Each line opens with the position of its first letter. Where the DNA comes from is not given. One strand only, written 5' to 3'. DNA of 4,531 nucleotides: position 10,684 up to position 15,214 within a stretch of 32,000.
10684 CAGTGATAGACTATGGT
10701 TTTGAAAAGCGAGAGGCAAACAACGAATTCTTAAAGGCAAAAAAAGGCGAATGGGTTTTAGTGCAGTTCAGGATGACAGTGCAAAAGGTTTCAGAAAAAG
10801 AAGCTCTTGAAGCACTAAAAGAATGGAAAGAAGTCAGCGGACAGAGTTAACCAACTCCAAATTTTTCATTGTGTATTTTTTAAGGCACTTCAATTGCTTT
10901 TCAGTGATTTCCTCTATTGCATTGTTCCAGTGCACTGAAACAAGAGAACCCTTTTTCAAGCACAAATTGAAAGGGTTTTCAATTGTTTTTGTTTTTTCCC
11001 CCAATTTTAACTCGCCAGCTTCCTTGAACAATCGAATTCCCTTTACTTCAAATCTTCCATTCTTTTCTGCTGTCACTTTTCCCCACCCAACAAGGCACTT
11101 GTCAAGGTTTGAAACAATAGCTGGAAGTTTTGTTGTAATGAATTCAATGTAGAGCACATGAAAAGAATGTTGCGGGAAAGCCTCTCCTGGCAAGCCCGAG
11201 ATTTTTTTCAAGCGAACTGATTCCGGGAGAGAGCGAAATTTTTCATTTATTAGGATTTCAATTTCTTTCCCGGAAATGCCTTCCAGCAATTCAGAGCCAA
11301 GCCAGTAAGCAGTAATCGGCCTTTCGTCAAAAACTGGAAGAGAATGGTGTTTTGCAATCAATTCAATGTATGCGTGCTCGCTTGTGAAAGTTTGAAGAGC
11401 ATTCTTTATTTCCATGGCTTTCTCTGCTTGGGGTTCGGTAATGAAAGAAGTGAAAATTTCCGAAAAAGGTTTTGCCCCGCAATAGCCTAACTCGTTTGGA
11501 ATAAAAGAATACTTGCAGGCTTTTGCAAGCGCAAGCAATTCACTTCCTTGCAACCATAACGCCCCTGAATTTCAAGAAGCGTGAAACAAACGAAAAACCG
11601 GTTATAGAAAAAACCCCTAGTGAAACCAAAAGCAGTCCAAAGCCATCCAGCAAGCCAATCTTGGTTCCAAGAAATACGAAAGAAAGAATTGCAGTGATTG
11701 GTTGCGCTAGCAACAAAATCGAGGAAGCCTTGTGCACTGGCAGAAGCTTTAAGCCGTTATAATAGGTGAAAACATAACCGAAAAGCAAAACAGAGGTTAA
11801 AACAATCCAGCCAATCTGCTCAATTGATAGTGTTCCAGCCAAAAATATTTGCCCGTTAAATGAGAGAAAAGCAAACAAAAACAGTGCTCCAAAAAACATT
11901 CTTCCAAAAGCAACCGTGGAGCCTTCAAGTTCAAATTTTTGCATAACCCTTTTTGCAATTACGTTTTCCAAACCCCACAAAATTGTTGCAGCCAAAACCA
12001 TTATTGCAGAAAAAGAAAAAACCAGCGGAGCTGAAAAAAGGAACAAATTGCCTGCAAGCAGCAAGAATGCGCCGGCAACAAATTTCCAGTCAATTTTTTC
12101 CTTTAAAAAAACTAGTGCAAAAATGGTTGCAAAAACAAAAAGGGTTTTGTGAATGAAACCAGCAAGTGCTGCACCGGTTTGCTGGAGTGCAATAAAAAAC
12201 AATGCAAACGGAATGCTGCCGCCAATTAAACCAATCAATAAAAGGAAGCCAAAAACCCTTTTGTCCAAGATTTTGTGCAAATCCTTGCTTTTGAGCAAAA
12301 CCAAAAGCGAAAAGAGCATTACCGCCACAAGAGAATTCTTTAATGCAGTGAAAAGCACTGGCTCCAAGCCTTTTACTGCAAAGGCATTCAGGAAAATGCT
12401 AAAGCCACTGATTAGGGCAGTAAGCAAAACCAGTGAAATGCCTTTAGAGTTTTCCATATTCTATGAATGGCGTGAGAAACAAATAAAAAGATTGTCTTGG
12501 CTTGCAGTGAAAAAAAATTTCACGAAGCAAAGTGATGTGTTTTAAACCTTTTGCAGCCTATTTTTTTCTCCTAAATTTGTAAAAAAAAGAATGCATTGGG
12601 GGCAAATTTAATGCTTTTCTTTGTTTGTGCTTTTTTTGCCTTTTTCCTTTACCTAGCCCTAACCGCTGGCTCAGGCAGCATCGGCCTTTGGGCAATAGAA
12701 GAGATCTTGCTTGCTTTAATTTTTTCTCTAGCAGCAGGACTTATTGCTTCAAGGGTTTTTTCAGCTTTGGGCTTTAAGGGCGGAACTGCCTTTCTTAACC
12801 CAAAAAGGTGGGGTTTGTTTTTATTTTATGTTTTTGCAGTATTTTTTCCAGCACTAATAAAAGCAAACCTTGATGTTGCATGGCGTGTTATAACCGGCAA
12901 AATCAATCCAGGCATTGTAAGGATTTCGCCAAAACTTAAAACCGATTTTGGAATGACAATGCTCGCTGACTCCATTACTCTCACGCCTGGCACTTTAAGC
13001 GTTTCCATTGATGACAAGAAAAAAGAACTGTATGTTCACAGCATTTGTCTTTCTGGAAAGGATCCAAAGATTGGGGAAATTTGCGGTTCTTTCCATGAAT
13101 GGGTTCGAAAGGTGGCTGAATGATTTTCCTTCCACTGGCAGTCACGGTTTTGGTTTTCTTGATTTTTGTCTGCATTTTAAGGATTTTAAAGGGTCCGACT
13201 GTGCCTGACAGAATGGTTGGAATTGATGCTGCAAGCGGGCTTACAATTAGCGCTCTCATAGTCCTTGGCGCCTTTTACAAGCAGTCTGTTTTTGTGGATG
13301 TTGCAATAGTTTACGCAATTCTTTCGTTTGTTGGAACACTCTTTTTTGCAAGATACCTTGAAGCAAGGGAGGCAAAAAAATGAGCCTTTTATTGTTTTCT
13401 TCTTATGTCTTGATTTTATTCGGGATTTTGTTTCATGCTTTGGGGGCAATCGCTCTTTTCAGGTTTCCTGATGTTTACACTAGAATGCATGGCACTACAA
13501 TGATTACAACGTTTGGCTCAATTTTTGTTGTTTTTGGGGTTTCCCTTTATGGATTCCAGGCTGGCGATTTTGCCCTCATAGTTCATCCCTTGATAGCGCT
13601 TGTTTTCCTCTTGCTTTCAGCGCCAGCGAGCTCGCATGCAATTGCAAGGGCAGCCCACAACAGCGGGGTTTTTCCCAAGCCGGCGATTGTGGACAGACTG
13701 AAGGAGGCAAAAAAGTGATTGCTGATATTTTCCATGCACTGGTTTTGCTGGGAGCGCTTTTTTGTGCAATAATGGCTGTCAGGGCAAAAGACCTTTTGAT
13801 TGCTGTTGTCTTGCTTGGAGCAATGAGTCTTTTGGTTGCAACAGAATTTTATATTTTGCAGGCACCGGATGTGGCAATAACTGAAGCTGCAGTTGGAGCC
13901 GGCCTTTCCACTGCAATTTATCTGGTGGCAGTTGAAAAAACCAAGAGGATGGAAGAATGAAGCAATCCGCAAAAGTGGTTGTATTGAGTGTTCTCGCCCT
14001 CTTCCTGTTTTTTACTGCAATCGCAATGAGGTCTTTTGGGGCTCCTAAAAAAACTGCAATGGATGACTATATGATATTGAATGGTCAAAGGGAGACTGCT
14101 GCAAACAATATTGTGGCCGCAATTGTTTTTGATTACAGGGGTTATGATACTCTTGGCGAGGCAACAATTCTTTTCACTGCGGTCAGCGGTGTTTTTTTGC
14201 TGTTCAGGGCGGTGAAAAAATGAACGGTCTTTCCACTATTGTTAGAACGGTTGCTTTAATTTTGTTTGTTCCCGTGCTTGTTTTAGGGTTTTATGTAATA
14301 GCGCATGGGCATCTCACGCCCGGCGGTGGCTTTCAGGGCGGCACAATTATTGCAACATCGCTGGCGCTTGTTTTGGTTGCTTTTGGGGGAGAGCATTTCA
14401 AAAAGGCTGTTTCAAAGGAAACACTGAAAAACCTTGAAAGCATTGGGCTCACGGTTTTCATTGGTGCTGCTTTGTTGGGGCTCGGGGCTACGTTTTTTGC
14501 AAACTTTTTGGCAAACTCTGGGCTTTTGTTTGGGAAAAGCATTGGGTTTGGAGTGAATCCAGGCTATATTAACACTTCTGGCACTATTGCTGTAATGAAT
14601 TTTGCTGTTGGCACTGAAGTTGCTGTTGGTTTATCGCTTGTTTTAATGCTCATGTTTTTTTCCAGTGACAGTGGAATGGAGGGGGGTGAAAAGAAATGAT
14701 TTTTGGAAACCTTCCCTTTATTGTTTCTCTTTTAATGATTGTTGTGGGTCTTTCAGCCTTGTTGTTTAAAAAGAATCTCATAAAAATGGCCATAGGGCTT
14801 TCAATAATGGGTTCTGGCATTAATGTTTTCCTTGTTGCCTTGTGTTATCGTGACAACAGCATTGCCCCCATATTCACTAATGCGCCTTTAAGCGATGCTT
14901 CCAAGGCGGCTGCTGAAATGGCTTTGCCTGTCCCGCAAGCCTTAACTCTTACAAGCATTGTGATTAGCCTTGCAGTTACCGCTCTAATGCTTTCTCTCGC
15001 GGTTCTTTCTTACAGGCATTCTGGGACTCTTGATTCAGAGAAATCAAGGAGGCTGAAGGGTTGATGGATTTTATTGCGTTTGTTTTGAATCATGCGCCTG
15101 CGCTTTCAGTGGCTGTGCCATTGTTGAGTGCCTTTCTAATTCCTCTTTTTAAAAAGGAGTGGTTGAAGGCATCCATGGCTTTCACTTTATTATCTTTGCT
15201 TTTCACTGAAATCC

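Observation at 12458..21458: Complete 14-gene Mrp-linked membrane-bound [NiFe] hydrogenase (mbhA-N) with hypC and hypA-hycI in a reduced-looking AT-rich archaeal genome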

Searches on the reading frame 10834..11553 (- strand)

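Call 5: search_protein_families(library=pfam, proteins=[window:10834-11553:-], max_evalue=0.01)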
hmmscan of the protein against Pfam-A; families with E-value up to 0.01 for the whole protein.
window:10834-11553:- (239 aa): 1 family
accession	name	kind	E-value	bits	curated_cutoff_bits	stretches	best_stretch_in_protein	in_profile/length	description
PF19927.4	DUF6390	-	2.5e-33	116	25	1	13-237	10-239/244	Family of unknown function (DUF6390)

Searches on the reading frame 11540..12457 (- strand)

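Call 5: search_protein_families(library=pfam, proteins=[window:11540-12457:-], max_evalue=0.01)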
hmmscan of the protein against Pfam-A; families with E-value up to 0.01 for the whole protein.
window:11540-12457:- (305 aa): 2 families
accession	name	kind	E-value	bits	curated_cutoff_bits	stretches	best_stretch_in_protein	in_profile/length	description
PF00892.27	EamA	-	7.8e-35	120.5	28.2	2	5-141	2-134/135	EamA-like transporter family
PF10639.15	TMEM234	-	0.0077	16.7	30.1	0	85-137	56-109/113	Putative transmembrane family 234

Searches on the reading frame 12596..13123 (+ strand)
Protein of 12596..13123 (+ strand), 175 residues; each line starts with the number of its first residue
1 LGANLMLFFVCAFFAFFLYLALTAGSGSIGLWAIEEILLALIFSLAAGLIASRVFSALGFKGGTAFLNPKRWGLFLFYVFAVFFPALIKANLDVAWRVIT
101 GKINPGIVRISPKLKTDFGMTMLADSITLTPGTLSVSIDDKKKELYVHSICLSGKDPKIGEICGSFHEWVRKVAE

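Call 4: search_protein_families(library=pfam, proteins=[window:12596-13123:+], max_evalue=0.01)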
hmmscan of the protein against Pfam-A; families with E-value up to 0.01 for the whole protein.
window:12596-13123:+ (175 aa): 1 family
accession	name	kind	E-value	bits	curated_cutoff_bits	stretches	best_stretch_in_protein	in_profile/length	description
PF01899.21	MNHE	-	8.6e-33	113.6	27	1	14-173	3-145/145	Na+/H+ ion antiporter subunit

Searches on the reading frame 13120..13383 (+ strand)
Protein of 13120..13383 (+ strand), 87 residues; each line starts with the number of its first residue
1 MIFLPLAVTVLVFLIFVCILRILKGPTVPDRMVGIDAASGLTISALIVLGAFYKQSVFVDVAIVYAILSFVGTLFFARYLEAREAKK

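Call 4: search_protein_families(library=pfam, proteins=[window:13120-13383:+], max_evalue=0.01)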
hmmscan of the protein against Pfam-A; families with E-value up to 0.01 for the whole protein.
window:13120-13383:+ (87 aa): 1 family
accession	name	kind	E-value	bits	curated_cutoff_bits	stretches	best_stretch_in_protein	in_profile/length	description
PF04066.18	MrpF_PhaF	-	2.4e-18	66.8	23.3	1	29-81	1-53/53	Multiple resistance and pH regulation protein F (MrpF / PhaF)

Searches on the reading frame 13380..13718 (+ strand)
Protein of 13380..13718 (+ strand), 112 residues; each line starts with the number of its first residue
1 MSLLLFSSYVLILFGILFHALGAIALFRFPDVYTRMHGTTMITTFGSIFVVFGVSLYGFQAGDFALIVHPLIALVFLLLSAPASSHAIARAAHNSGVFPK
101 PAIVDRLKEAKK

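Call 4: search_protein_families(library=pfam, proteins=[window:13380-13718:+], max_evalue=0.01)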
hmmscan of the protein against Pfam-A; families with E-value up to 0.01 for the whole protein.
window:13380-13718:+ (112 aa): 1 family
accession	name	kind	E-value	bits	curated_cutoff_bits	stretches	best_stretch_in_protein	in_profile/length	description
PF03334.19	PhaG_MnhG_YufB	-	5.8e-22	78.2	23.4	1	11-93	1-80/80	Na+/H+ antiporter subunit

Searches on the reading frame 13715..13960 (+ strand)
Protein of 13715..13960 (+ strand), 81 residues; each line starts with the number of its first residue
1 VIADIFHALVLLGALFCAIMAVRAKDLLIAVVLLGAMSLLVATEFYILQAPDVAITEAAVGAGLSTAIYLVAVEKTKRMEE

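Call 4: search_protein_families(library=pfam, proteins=[window:13715-13960:+], max_evalue=0.01)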
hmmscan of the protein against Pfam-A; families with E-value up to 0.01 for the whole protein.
window:13715-13960:+ (81 aa): 1 family
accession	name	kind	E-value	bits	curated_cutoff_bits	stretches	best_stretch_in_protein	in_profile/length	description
PF13244.11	MbhD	-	4.9e-22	78.3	27.2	1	13-78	2-67/67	MBH, subunit D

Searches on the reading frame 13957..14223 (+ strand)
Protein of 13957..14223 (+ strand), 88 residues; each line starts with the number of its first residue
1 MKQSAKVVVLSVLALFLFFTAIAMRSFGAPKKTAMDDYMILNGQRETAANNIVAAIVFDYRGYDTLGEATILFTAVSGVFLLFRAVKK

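Call 4: search_protein_families(library=pfam, proteins=[window:13957-14223:+], max_evalue=0.01)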
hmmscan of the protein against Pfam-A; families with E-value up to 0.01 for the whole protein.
window:13957-14223:+ (88 aa): 1 family
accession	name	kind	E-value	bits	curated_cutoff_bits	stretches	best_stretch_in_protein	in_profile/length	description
PF20501.3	MbhE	-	1e-09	38.7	27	1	20-85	18-83/98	MBH, subunit E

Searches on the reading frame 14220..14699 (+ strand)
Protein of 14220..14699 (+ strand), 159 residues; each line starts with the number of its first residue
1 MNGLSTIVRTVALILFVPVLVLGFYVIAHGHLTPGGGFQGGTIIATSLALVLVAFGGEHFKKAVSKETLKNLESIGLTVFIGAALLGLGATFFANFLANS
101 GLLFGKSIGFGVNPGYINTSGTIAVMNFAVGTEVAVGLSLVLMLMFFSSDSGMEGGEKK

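Call 4: search_protein_families(library=pfam, proteins=[window:14220-14699:+], max_evalue=0.01)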
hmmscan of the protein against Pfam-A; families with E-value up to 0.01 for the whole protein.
window:14220-14699:+ (159 aa): 1 family
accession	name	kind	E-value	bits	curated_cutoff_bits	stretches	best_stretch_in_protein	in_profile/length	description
PF04039.18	MnhB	-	1.3e-23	84.1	22.5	1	7-139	1-126/127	Domain related to MnhB subunit of Na+/H+ antiporter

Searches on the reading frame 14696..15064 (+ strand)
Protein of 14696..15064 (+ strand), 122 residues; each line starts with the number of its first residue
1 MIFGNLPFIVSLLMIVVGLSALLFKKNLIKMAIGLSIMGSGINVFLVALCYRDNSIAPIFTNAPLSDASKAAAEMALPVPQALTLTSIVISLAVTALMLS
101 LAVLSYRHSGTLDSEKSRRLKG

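Call 4: search_protein_families(library=pfam, proteins=[window:14696-15064:+], max_evalue=0.01)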
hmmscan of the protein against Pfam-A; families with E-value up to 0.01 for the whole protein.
window:14696-15064:+ (122 aa): 2 families
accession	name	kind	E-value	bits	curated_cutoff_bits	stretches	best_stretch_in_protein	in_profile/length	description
PF00420.29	Oxidored_q2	-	1e-22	80.1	26.1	1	8-121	3-94/95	NADH-ubiquinone/plastoquinone oxidoreductase chain 4L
PF09881.14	DUF2108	-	0.0074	16.7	29.6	1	9-57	4-52/70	Predicted membrane protein (DUF2108)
